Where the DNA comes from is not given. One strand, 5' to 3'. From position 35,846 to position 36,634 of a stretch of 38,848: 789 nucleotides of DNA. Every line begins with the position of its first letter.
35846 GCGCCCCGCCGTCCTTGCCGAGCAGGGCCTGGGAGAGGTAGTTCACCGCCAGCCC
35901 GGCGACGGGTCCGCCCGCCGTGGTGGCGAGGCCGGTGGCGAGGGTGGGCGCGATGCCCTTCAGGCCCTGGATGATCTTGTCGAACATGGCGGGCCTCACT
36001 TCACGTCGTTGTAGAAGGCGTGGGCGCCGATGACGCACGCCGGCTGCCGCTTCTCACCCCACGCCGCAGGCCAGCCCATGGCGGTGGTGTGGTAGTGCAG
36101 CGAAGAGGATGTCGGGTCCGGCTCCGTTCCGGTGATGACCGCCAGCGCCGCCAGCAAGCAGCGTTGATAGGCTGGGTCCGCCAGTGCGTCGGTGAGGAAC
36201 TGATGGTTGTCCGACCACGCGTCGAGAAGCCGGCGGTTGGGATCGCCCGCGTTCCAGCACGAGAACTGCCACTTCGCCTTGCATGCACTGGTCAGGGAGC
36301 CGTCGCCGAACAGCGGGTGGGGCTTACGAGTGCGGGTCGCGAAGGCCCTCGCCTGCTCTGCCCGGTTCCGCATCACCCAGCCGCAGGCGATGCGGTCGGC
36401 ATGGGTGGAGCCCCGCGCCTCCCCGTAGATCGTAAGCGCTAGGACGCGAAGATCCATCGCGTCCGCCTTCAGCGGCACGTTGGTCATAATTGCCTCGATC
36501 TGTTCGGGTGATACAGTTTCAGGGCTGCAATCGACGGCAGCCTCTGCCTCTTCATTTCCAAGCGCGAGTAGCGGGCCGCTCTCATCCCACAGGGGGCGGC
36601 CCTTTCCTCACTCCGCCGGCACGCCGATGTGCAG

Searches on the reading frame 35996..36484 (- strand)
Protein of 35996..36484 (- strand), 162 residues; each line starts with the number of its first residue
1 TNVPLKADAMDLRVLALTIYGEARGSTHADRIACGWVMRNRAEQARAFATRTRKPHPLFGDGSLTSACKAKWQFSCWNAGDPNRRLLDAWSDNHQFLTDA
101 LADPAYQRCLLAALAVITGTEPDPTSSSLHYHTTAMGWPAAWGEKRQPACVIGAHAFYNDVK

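Call 75: search_protein_families(library=pfam, proteins=[window:35996-36484:-], max_evalue=0.1)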
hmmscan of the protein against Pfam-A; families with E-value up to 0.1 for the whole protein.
window:35996-36484:- (162 aa): 2 families
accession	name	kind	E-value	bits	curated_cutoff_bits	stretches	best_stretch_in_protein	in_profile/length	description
PF07486.17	Hydrolase_2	-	8.9e-09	36.3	27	1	31-158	7-100/100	Cell Wall Hydrolase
PF24891.1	DUF7742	-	7.1e-08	32.9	27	1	37-72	29-64/87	Domain of unknown function (DUF7742)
